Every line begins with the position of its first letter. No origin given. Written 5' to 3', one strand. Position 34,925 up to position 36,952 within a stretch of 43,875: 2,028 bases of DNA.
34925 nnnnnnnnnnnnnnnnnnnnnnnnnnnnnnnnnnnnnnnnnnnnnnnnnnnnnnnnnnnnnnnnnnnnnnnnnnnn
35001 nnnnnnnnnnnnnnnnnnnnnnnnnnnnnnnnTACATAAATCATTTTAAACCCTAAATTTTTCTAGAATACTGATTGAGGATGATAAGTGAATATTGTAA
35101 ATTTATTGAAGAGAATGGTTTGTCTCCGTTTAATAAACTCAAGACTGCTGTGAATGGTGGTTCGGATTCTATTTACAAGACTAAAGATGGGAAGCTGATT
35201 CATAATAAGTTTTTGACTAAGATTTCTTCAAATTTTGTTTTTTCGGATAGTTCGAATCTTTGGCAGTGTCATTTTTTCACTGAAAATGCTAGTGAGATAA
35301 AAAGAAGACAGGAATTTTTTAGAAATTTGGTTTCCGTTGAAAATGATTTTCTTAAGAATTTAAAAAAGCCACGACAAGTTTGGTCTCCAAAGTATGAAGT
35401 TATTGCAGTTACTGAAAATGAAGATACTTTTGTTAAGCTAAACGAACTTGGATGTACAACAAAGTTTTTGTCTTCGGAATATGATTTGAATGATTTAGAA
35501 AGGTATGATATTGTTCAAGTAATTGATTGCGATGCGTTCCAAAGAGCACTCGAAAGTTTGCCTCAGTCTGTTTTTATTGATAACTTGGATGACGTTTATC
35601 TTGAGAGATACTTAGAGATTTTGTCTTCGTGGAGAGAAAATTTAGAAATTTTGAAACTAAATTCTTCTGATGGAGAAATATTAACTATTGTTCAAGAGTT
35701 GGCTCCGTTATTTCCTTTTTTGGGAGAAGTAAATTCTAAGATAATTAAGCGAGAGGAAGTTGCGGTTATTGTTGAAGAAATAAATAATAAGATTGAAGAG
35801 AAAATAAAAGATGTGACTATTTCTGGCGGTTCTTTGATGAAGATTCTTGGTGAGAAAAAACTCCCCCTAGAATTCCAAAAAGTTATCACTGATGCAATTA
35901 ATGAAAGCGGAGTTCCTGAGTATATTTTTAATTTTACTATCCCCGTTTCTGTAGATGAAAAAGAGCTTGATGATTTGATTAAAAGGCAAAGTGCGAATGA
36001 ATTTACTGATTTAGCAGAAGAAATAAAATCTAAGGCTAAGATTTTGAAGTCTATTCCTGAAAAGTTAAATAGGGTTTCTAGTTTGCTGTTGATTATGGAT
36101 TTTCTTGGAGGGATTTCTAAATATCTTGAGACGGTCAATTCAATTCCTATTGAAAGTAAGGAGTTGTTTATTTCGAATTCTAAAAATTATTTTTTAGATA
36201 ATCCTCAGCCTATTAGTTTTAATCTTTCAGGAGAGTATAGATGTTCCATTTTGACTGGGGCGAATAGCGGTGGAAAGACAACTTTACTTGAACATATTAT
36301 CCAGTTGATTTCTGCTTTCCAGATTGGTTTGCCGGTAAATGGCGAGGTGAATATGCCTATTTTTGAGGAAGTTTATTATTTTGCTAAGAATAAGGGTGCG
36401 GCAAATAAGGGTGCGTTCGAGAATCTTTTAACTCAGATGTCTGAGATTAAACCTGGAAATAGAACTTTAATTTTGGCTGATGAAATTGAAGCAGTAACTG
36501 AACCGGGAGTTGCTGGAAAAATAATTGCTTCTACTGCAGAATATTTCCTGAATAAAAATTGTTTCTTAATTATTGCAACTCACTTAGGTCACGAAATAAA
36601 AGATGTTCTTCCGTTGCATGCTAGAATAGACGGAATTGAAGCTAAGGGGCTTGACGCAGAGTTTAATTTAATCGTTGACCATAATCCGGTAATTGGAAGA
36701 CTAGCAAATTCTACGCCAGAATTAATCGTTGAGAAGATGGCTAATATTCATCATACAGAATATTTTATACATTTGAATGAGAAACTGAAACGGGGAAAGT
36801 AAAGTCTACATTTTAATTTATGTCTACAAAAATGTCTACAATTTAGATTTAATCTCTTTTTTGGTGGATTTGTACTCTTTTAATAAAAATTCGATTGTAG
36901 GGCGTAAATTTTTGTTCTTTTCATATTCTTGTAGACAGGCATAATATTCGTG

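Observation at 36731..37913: Fic gene lies in a ~1.1 kb insert bracketed by two diverged copies of the MutS-like gene's last 23 codons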

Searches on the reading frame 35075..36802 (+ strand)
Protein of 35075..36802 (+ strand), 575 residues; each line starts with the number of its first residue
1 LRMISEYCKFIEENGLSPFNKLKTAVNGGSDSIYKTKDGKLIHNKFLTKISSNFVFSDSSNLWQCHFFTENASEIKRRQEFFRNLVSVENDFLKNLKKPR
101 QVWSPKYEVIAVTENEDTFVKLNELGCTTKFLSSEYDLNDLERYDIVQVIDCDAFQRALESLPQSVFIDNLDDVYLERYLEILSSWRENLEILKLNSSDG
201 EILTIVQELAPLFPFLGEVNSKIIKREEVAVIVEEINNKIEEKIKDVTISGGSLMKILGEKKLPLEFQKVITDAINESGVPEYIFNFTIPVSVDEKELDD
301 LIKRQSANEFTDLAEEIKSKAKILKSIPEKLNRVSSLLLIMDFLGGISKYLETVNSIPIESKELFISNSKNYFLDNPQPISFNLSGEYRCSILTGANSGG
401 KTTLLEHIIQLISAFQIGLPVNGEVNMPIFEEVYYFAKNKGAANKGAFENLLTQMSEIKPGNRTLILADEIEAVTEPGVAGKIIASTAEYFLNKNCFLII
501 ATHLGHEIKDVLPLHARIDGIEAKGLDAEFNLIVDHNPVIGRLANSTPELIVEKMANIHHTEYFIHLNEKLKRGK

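Call 5: search_protein_families(library=pfam, proteins=[window:35075-36802:+], max_evalue=0.01)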
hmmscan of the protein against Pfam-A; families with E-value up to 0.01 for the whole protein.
window:35075-36802:+ (575 aa): 3 families
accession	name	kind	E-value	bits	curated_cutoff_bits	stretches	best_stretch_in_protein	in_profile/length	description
PF00488.27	MutS_V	-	2.4e-05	24.8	30.2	1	392-517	2-132/188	MutS domain V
PF06840.17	PDC10_C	-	0.0019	18.7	27.3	1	296-358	14-77/90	Programmed cell death protein 10, C-terminal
PF13173.12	AAA_14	-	0.0022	18.5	27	1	390-485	4-85/129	AAA domain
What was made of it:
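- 35075..36802 (+): MutS-like ATPase gene (573-575 aa), the target gene. It is conserved and syntenic in related Woesearchaeota/Pacearchaeota genomes. Pfam MutS_V is weak: E 2.4e-5, below the gathering score (call 5).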

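Call 6: find_homologous_proteins(query=window:35075-36802:+)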
Query window:35075-36802:+ (575 aa): 845 proteins with E <= 0.001 among 8000 candidates; the best 120 are listed.
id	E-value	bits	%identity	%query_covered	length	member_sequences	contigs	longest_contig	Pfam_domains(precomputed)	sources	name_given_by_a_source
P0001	0.0e+0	1151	90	99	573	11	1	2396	PF00488.28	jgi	-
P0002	0.0e+0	1093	86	99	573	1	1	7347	PF00488.28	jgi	jgi:hypothetical protein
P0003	1.2e-273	927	73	99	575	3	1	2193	-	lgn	-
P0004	8.0e-273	924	72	99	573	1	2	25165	-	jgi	jgi:DNA mismatch repair ATPase MutS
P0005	2.8e-270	916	73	99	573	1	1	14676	PF00488.28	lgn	-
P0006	1.3e-268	910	73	99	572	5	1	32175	-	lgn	-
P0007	2.4e-267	906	71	99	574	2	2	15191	PF00488.28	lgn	-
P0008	3.8e-265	899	70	99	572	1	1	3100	-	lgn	-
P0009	7.1e-264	895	72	99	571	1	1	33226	-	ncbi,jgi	jgi:DNA mismatch repair protein MutS2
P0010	1.8e-263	893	74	94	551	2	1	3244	-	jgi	jgi:dsDNA-specific endonuclease/ATPase MutS2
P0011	4.6e-262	889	71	99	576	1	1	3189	-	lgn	-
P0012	9.9e-262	888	71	99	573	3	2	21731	-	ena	-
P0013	6.2e-260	882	70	99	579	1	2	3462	-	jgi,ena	jgi:DNA mismatch repair protein MutS2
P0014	7.0e-260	882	70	100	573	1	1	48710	-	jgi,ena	-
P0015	2.1e-256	870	69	99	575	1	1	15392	-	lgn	-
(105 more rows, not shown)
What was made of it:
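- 35075..36802 (+): There are 845 homologues at 55-90% identity, named MutS2 by some sources (call 6).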

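Call 8: find_related_loci(query=window:35075-36802:+, collection=metagenome_contigs, flank=6000)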
Query window:35075-36802:+ (575 aa) in metagenome_contigs; peptide patterns used: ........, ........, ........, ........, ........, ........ (x = any residue, [..] = any of these).
255 stretches matched a pattern; 11 encode a relative of the query (tblastn E <= 1e-3); 11 distinct loci.
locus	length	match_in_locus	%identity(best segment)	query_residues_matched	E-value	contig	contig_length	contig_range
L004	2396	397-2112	90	1-572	0e+0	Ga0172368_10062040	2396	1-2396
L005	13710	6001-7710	89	3-572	0e+0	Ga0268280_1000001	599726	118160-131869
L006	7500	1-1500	89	73-572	0e+0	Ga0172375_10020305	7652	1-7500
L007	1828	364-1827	88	1-488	0e+0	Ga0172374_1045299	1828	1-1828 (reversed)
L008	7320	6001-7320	88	1-440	0e+0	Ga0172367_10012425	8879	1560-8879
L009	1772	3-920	98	270-575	0e+0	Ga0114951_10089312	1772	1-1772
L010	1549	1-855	93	289-573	0e+0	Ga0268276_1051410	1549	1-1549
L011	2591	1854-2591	83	3-248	9e-144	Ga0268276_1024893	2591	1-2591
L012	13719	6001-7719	70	3-575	0e+0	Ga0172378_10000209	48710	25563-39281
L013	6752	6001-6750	68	4-252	3e-109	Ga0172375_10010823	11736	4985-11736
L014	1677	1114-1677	78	3-190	2e-103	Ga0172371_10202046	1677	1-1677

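Call 9: find_related_loci(query=window:35075-36802:+, collection=genome_contigs, flank=6000)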
Query window:35075-36802:+ (575 aa) in genome_contigs; peptide patterns used: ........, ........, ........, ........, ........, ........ (x = any residue, [..] = any of these).
161 stretches matched a pattern; 5 encode a relative of the query (tblastn E <= 1e-3); 5 distinct loci.
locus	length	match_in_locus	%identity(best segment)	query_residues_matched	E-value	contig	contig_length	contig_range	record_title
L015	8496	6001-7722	91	2-575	0e+0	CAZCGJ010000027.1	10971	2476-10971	MAG TPA_asm: Candidatus Woesearchaeota archaeon isolate SRP272421_co2_592 genome assembly, contig: NODE_21443_length_109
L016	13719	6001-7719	89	3-575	0e+0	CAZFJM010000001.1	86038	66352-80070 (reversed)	MAG TPA_asm: Candidatus Woesearchaeota archaeon isolate SRP272421_co1_46 genome assembly, contig: NODE_318_length_86038_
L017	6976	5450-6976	72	7-513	0e+0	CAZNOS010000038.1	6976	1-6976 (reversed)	MAG TPA_asm: Candidatus Woesearchaeota archaeon isolate SRP272421_co2_401 genome assembly, contig: NODE_43226_length_697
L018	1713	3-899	93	275-573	0e+0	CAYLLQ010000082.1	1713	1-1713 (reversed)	MAG TPA_asm: Candidatus Woesearchaeota archaeon isolate SRP178699_co1_83 genome assembly, contig: NODE_131652_length_171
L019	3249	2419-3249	84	3-279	3e-162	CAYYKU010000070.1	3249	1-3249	MAG TPA_asm: Candidatus Woesearchaeota archaeon isolate SRP178699_co1_25 genome assembly, contig: NODE_47266_length_3249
